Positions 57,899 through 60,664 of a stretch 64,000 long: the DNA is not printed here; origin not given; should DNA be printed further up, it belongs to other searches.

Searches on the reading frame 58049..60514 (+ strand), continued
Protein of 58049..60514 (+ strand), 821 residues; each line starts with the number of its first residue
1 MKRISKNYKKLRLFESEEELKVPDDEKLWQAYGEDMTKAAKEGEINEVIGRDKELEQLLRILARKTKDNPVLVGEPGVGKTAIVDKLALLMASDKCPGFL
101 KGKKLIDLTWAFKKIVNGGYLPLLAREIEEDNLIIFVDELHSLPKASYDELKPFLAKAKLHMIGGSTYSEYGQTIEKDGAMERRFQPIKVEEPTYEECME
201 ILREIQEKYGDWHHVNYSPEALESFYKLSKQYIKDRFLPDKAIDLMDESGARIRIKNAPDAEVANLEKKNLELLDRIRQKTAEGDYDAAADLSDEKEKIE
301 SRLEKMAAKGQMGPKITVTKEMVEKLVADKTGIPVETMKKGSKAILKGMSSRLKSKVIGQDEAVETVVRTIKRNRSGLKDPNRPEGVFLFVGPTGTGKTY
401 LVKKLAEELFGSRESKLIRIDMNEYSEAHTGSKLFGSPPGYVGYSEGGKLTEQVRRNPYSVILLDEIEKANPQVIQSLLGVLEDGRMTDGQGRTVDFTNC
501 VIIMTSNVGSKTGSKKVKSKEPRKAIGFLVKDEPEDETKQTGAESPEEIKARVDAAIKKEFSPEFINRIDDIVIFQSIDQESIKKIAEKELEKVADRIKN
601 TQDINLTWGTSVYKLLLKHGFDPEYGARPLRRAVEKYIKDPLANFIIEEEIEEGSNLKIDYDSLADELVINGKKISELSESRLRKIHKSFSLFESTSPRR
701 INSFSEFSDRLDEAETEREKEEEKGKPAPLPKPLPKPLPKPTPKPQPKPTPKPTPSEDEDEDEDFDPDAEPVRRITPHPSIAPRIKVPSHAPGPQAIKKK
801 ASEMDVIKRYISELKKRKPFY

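Call 53: find_related_loci(query=A6, collection=viral_contigs, flank=10000)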
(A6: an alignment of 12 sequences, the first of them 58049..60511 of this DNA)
Query A6 (821 aa) in viral_contigs; peptide patterns used: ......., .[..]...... (x = any residue, [..] = any of these).
598 stretches matched a pattern (row limit reached: there are more); 481 encode a relative of the query (tblastn E <= 1e-3); the best 80 are kept; 80 distinct loci.
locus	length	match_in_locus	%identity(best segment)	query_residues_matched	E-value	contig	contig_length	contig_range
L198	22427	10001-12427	55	1-818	0e+0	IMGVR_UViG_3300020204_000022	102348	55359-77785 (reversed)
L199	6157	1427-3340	45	28-663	7e-171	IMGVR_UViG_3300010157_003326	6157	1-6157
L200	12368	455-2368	44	28-663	3e-167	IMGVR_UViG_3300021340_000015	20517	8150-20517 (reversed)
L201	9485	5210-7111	43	32-663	2e-163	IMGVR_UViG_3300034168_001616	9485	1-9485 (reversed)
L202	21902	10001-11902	43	32-663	2e-163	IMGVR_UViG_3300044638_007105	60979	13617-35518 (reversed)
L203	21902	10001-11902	43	32-663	2e-163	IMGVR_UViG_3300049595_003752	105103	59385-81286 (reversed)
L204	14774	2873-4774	43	32-663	2e-163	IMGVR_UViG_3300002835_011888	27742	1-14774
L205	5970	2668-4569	43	32-663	2e-165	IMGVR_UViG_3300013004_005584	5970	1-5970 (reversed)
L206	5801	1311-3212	43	32-663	1e-165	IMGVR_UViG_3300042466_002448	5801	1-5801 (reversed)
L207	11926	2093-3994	43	32-663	2e-162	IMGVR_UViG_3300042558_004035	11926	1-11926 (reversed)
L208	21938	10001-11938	43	28-670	1e-161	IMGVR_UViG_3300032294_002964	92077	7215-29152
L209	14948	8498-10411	43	28-663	1e-161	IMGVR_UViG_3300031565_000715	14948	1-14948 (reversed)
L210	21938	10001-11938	42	28-670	2e-160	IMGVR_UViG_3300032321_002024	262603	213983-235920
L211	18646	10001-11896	44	32-661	2e-160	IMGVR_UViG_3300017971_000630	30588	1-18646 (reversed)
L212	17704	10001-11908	44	28-661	3e-160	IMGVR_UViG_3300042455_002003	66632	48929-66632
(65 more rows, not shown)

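Call 67: predict_structure(alignment_id=A2)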
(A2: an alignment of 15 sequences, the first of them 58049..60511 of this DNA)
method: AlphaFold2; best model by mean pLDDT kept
length: 821 residues; sequences in the alignment: 15
mean_pLDDT: 71.6   pTM: 0.48
mean pLDDT of the five models: 71.6, 70.3, 67.2, 66.7, 63.6
residues with pLDDT >= 90: 32; 70-90: 518; 50-70: 120; < 50: 151
segments of 3 or more residues with pLDDT < 50: 1-5, 332-334, 337-341, 440-445, 513-543, 691-702, 717-770, 772-798
pLDDT, mean of each block of 10 residues (from residue 1): 48 53 74 87 83 87 69 67 88 87 87 83 87 86 78 78 75 69 78 82 86 86 84 64 83 79 84 81 73 86 82 82 75 47 70 83 87 76 86 83 86 78 81 67 57 77 90 85 77 73 86 38 31 29 62 85 88 83 82 85 83 82 75 85 78 79 79 69 55 42 53 50 44 43 44 39 41 45 43 45 75 66 34
secondary structure, 60 per line:
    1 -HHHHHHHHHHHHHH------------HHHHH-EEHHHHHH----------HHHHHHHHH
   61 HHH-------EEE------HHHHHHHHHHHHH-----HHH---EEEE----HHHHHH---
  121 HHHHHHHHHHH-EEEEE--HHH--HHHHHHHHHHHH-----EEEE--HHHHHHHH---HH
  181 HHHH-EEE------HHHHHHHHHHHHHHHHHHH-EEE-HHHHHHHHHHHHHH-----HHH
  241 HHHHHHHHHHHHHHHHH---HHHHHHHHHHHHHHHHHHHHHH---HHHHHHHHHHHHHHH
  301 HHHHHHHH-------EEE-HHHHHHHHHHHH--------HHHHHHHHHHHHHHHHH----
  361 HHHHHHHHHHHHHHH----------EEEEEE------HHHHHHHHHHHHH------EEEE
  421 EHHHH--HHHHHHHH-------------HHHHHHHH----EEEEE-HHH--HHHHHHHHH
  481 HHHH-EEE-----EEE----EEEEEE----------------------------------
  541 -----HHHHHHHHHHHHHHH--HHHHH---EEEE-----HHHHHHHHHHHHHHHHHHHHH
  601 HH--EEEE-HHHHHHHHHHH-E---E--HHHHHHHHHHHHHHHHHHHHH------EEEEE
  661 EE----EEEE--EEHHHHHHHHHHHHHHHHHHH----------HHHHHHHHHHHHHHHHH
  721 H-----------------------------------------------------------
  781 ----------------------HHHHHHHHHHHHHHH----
elements in order (helices of 4 or more, strands of 3 or more residues): H2-15 H28-32 H36-41 H52-63 E71-73 H80-92 E104-107 H112-117 H121-131 E133-137 H145-156 E162-165 H168-175 H179-184 E186-188 H195-213 E215-217 H219-232 H238-257 H261-282 H286-308 E316-318 H320-331 H340-356 H361-375 E386-391 H398-410 E417-421 H422-425 H428-435 H449-456 E461-465 H472-484 E486-488 E494-496 E501-506 H546-560 H563-567 E571-574 H580-602 E605-608 H610-620 H629-649 E656-662 E667-670 H675-693 H704-721 H803-817
